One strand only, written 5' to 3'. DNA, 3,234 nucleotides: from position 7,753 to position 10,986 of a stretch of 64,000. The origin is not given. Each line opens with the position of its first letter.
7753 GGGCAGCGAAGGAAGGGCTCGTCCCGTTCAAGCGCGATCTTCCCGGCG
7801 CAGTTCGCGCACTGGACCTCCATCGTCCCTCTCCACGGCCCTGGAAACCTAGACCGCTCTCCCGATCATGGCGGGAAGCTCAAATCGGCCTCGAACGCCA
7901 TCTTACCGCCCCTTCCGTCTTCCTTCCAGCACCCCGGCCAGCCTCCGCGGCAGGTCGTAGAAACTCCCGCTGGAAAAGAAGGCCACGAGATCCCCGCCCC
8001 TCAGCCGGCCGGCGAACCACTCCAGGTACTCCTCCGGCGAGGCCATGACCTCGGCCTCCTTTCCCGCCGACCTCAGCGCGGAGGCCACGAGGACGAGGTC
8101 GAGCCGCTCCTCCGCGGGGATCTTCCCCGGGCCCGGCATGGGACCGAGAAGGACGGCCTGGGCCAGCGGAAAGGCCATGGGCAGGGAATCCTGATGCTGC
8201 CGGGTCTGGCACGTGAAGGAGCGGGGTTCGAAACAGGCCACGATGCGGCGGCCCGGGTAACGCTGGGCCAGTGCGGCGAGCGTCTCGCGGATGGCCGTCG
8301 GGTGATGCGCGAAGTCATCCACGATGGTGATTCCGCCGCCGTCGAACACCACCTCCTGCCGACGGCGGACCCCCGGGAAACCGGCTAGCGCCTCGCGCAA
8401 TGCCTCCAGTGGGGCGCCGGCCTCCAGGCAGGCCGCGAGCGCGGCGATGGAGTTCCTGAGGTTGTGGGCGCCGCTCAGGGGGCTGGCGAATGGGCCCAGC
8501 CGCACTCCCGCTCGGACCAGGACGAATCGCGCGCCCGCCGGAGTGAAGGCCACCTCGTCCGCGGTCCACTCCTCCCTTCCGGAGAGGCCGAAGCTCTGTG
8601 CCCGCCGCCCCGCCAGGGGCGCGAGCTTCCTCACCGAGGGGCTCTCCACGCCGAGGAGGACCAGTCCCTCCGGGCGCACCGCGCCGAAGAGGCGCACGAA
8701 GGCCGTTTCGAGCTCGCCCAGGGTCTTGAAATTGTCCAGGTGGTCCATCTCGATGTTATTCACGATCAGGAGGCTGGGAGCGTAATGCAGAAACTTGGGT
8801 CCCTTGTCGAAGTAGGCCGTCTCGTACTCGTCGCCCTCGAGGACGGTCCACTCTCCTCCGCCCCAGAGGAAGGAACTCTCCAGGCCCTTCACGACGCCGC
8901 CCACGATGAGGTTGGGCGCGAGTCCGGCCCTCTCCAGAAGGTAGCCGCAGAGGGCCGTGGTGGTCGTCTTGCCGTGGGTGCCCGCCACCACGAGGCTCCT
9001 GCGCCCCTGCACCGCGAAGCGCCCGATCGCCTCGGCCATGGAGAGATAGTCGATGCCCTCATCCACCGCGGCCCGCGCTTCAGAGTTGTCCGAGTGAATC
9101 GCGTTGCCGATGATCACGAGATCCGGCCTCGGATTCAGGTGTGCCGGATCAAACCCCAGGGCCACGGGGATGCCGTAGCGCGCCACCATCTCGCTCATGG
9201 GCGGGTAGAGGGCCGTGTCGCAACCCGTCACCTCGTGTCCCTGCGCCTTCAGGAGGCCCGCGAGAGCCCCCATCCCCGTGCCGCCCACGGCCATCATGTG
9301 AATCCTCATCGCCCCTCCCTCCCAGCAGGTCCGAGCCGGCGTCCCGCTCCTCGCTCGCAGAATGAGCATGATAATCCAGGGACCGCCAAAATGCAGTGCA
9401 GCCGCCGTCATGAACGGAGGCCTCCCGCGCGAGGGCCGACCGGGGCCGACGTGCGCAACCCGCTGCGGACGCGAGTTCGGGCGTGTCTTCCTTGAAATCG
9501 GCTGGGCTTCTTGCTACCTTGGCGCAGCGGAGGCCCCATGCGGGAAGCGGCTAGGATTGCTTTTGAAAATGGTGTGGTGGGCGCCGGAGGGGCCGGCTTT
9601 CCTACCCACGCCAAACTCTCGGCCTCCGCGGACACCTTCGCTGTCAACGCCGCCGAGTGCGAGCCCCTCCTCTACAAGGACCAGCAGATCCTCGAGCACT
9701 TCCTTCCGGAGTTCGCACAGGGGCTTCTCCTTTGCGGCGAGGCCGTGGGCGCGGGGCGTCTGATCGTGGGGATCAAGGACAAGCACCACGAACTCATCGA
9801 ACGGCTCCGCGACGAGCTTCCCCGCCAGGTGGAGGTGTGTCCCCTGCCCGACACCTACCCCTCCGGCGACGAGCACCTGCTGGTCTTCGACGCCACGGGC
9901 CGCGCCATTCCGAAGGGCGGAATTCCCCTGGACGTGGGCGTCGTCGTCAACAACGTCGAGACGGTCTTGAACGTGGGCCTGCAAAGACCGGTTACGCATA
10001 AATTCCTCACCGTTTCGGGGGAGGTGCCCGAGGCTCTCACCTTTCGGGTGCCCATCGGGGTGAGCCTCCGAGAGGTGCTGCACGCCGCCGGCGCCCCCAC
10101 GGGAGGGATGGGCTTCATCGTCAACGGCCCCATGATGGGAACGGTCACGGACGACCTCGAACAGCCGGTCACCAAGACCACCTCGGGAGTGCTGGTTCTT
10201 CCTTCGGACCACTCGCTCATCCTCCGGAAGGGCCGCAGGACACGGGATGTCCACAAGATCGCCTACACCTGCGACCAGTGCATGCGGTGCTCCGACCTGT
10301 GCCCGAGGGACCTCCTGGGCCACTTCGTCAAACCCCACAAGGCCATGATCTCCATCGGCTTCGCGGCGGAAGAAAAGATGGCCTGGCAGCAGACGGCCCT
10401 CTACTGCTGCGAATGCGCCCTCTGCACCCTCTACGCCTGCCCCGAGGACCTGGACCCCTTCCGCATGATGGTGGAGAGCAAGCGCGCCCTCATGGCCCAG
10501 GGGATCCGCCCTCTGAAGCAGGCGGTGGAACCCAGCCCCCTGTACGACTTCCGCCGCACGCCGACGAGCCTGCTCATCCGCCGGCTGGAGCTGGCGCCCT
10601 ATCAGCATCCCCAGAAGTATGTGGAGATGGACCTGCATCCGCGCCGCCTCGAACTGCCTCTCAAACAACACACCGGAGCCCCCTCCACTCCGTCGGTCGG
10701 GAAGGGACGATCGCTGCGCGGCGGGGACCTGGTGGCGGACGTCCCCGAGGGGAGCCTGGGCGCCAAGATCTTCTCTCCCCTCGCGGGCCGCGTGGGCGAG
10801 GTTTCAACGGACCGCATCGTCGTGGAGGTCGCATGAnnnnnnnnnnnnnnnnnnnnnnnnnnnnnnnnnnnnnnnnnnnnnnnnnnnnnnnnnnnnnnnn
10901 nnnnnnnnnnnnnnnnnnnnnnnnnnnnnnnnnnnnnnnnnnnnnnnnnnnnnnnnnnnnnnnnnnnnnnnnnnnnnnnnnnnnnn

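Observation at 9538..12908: Isolated pduS-pduT pair (BMC-associated Fe-S reductase + Fe-S BMC-T shell protein) with no other microcompartment genes, followed by a tolB-like gene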

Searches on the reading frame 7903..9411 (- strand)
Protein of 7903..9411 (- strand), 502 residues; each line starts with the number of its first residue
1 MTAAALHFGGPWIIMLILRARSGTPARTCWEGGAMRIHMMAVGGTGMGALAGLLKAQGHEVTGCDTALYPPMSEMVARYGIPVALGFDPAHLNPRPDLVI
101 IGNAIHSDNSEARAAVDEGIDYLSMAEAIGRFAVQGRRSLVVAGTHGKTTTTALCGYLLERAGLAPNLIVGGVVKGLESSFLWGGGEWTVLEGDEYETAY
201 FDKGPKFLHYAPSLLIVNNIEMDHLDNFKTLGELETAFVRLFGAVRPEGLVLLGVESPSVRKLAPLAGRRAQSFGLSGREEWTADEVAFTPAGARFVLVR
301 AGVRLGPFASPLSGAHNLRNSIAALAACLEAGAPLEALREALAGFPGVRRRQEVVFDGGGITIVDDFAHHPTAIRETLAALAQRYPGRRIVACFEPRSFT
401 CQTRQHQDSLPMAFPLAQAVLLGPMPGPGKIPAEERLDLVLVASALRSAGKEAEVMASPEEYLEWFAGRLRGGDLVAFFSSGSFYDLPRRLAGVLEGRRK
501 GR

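Call 3: search_protein_families(library=pfam, proteins=[window:7903-9411:-], max_evalue=0.01)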
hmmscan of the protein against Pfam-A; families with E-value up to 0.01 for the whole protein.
window:7903-9411:- (502 aa): 3 families
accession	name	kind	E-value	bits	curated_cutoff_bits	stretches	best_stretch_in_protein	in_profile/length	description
PF01225.30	Mur_ligase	-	7.9e-18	65.1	21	1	36-134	1-92/95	Mur ligase family, catalytic domain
PF08245.18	Mur_ligase_M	-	1.6e-17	64.5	24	1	142-328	1-200/200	Mur ligase middle domain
PF02875.26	Mur_ligase_C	-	1e-14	55.9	28.4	1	350-482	1-127/127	Mur ligase, glutamate ligase domain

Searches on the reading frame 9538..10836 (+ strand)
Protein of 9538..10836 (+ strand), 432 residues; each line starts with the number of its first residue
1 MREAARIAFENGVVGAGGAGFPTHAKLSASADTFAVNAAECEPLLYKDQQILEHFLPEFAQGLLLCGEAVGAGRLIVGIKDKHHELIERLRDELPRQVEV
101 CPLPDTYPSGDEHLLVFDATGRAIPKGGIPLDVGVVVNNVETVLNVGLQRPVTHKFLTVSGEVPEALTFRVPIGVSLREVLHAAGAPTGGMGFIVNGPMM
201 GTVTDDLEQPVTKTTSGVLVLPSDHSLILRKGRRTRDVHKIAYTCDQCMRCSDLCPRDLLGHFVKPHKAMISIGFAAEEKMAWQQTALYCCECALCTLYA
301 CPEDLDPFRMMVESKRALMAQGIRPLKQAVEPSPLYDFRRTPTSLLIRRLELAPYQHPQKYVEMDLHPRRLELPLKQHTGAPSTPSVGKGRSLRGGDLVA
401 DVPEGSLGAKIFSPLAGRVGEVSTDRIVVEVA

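Call 3: search_protein_families(library=pfam, proteins=[window:9538-10836:+], max_evalue=0.01)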
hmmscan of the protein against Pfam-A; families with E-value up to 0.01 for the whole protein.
window:9538-10836:+ (432 aa): 5 families
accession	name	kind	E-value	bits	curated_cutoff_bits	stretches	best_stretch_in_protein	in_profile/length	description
PF01512.22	Complex1_51K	-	3e-40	138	31.2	1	10-146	3-148/150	Nuo51 FMN-binding domain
PF13534.11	Fer4_17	-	2.6e-10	41.1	22.2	1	245-306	2-61/61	4Fe-4S dicluster domain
PF13375.12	RnfC_N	-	5.5e-08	33.2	25.6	1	362-424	21-82/101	RnfC Barrel sandwich hybrid domain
PF13183.11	Fer4_8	-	5.3e-05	24.1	27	1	235-258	44-67/68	4Fe-4S dicluster domain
PF10531.15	SLBB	-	0.00016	21.8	27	1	158-201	3-53/55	SLBB domain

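Call 6: search_protein_families(library=ncbifam, proteins=[window:9538-10836:+], max_evalue=0.01)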
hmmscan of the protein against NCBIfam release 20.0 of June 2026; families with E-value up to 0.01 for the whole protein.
window:9538-10836:+ (432 aa): 10 families
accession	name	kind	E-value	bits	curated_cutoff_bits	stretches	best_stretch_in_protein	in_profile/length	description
TIGR01945.1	rnfC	subfamily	6.6e-60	202.9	245.95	2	10-320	130-433/435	RnfABCDGE type electron transport complex subunit C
TIGR04481.1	PR_assoc_PrdC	equivalog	5.7e-52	176.9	490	2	9-220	81-304/425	proline reductase-associated electron transfer protein PrdC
NF003454.1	PRK05035.1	equivalog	7.9e-51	173.2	345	1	10-304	132-421/556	electron transport complex subunit RsxC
NF041837.1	rnfC_Methano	equivalog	1.6e-22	80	650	2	114-319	235-427/438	Rnf electron transport complex subunit RnfC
TIGR01959.1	nuoF_fam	equivalog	5.5e-10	38.2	558.65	1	11-92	45-132/410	NADH-quinone oxidoreductase subunit NuoF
NF010120.0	PRK13596.1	equivalog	1.6e-05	23.6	389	1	11-87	50-133/433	NADH-quinone oxidoreductase subunit NuoF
NF008436.0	PRK11278.1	equivalog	9.7e-05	21.4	749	1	10-94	57-148/448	NADH-quinone oxidoreductase subunit NuoF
TIGR00384.1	dhsB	subfamily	0.0034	16.8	88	0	239-259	192-212/222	succinate dehydrogenase and fumarate reductase iron-sulfur protein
NF008369.0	PRK11168.1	equivalog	0.0071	15.3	278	0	236-259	51-74/401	anaerobic glycerol-3-phosphate dehydrogenase subunit C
NF004616.0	PRK05950.1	subfamily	0.0078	15.4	228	0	240-259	201-220/238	succinate dehydrogenase iron-sulfur subunit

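Call 41: search_solved_structures(query=window:9538-10836:+, max_evalue=0.00001, show_alignments=1)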
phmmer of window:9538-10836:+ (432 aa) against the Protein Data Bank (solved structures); distinct sequences matched with E-value up to 0.00001: 28.
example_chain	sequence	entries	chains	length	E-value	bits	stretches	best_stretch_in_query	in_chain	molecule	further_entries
7zc6_C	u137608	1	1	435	6.9e-41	144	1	4-311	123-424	RnfC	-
9eri_C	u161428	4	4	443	2.9e-35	125.5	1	7-321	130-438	Na(+)-translocating ferredoxin:NAD(+) oxidoreductase complex subunit C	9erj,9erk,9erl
8ahx_C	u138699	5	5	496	3.3e-30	108.8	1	7-305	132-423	Ion-translocating oxidoreductase complex subunit C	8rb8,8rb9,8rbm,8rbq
5xf9_A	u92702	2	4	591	1.8e-07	33.9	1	10-198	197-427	NAD-reducing hydrogenase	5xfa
9n5u_B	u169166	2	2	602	1.8e-07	33.9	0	10-96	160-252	NfnB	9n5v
9fdj_B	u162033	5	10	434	8.8e-07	31.6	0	13-93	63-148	NADH-quinone oxidoreductase subunit F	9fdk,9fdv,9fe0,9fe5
7q5y_C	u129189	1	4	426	1.1e-06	31.3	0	13-93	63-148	NADH-quinone oxidoreductase subunit F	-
9fe7_B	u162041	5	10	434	1.2e-06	31.2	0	13-93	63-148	NADH-quinone oxidoreductase subunit F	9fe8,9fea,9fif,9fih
6r7p_B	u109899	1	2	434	1.2e-06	31.2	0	13-93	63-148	NADH-quinone oxidoreductase subunit F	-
6hl2_B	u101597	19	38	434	1.2e-06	31.2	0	13-93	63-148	NADH-quinone oxidoreductase subunit F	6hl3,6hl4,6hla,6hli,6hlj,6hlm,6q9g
6q9k_B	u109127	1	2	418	1.2e-06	31.1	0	13-93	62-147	NADH-quinone oxidoreductase subunit F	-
6q9c_B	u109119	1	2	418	1.2e-06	31.1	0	13-93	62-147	NADH-quinone oxidoreductase subunit F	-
9fii_B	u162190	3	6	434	1.9e-06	30.5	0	13-93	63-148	NADH-quinone oxidoreductase subunit F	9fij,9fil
2fug_1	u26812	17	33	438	3.6e-06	29.6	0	10-92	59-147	NADH-quinone oxidoreductase chain 1 | NADH-QUINONE OXIDOREDUCTASE SUBUNIT 1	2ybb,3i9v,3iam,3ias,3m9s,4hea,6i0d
9bov_B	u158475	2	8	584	3.9e-06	29.5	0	11-91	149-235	NADH dehydrogenase (Quinone)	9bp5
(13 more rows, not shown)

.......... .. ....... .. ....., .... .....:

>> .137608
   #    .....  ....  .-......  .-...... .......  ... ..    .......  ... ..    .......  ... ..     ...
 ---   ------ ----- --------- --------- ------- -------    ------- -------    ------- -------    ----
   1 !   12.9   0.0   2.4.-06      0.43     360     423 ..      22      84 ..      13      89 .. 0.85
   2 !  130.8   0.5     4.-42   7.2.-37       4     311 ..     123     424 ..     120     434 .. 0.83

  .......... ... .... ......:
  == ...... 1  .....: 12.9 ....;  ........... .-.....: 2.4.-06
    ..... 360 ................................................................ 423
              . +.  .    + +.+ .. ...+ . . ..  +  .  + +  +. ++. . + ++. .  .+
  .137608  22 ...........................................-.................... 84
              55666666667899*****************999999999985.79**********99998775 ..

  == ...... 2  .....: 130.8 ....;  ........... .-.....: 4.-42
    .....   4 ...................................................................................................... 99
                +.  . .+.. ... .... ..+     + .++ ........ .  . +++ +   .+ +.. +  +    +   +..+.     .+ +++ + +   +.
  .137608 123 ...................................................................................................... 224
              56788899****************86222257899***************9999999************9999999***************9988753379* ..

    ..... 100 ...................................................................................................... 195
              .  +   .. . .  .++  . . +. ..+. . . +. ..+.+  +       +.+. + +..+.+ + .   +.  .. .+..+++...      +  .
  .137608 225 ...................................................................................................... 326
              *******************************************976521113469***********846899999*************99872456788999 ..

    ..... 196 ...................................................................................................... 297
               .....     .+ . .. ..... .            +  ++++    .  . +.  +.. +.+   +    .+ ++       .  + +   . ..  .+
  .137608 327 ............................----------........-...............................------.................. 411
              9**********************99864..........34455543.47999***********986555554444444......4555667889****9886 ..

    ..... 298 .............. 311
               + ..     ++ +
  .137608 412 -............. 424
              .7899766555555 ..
